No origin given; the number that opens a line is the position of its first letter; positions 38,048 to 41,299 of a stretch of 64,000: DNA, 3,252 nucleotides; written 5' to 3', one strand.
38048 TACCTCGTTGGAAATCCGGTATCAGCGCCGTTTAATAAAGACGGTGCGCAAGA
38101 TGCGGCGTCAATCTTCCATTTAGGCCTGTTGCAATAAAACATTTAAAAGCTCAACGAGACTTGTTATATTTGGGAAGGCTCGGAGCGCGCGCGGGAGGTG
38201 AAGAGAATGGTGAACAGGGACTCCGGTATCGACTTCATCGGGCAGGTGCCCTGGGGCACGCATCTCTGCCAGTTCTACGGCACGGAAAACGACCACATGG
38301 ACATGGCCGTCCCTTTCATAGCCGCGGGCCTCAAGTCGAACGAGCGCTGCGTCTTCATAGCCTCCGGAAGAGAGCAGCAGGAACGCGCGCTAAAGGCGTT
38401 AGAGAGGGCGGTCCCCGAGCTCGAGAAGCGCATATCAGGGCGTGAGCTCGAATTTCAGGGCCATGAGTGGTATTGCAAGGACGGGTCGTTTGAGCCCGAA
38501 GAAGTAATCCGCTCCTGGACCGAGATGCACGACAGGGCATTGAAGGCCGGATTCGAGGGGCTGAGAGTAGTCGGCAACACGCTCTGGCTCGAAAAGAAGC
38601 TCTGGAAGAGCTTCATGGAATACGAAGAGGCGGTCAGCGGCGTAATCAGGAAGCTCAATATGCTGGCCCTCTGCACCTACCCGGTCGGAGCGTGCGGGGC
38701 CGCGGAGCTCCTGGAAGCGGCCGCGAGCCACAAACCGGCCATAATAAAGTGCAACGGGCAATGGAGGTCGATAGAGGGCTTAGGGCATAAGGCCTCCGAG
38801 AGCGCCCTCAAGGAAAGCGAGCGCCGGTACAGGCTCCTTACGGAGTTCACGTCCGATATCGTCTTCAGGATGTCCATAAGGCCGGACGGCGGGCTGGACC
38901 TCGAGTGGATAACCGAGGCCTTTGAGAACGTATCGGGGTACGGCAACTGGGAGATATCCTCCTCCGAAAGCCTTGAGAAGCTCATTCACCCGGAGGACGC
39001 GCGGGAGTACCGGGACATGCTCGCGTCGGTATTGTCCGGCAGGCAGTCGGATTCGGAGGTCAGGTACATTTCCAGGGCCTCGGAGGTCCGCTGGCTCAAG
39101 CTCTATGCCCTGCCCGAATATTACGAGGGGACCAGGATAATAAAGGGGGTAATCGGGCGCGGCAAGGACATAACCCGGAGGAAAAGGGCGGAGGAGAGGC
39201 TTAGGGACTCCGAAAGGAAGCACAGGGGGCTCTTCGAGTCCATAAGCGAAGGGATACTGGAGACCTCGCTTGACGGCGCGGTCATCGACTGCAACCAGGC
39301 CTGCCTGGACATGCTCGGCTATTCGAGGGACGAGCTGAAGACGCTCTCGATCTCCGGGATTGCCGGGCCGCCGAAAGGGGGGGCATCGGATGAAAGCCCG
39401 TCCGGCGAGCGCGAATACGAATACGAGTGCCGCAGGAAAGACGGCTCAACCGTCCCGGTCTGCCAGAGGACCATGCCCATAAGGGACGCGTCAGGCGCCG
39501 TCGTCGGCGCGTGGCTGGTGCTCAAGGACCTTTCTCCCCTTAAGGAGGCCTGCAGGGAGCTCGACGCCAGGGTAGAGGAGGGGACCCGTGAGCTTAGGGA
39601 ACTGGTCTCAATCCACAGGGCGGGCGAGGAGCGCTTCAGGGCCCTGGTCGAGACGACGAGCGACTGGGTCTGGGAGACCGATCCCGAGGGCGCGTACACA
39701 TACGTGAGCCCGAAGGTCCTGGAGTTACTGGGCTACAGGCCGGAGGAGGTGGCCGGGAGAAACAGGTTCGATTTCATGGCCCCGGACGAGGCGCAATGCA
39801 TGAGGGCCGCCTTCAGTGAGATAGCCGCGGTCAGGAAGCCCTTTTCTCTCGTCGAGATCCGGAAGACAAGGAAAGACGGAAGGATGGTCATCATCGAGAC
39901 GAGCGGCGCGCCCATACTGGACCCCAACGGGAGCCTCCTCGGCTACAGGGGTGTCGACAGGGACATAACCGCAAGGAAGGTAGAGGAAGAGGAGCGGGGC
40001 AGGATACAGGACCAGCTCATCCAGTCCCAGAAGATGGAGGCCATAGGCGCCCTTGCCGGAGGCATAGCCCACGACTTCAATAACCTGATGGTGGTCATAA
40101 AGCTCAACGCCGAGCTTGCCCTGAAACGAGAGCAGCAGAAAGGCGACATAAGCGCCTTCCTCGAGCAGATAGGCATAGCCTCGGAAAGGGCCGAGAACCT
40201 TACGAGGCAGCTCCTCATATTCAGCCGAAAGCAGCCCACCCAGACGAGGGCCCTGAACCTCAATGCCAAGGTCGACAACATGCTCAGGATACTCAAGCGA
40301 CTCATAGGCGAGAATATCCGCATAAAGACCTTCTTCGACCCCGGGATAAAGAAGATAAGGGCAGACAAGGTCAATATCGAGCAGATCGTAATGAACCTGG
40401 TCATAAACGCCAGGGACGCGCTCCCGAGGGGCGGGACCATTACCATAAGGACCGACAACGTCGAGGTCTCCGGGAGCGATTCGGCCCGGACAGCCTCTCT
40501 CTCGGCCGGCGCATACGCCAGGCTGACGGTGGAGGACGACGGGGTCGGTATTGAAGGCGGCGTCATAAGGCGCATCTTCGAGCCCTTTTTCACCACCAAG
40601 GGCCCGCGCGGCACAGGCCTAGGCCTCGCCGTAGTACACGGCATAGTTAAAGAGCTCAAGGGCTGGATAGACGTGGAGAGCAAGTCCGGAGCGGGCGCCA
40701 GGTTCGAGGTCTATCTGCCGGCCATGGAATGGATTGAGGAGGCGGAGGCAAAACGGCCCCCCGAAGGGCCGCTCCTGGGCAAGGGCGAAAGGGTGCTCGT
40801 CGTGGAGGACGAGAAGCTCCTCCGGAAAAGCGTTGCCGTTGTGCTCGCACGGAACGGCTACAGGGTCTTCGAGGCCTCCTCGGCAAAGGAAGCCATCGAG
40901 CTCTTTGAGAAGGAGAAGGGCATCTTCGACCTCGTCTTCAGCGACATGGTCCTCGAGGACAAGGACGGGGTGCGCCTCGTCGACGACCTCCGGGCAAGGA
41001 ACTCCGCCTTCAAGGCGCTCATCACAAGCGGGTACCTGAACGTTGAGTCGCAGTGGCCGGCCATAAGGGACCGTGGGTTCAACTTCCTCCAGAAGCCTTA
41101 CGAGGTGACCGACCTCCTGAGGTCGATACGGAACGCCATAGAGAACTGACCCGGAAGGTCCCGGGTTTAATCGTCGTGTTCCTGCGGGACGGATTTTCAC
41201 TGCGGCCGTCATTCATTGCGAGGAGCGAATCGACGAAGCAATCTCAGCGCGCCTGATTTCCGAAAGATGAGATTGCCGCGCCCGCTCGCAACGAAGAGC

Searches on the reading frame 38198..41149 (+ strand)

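Call 91: search_protein_families(library=pfam, proteins=[window:38198-41149:+], max_evalue=0.01)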
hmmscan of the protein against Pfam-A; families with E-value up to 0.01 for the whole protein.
window:38198-41149:+ (983 aa): 10 families
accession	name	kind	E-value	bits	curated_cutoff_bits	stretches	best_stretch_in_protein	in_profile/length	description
PF14417.12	MEDS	-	2.5e-36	125.4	29.8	1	21-178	1-160/161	MEDS: MEthanogen/methylotroph, DcmR Sensory domain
PF13426.13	PAS_9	-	8.3e-32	110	27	2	489-592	2-103/103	PAS domain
PF08447.18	PAS_3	-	6.2e-31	107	25.6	2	501-586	2-88/89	PAS fold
PF00989.32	PAS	-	4.6e-30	104.4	22.6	2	478-590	1-113/113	PAS fold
PF08448.16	PAS_4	-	5.5e-24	85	23.1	2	485-594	2-109/110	PAS fold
PF02518.31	HATPase_c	-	4.7e-21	75.8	26.4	1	723-842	2-109/111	Histidine kinase-, DNA gyrase B-, and HSP90-like ATPase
PF13188.13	PAS_8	-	1.2e-18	66.7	21.8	2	341-381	2-42/65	PAS domain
PF00072.30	Response_reg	-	1.7e-17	64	30.2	1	866-977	1-110/111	Response regulator receiver domain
PF00512.31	HisKA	-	2.8e-06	27.7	26.9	1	618-679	4-64/66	His Kinase A (phospho-acceptor) domain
PF10090.15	HPTransfase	-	0.00095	19.3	22.9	1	729-758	34-67/123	Histidine phosphotransferase C-terminal domain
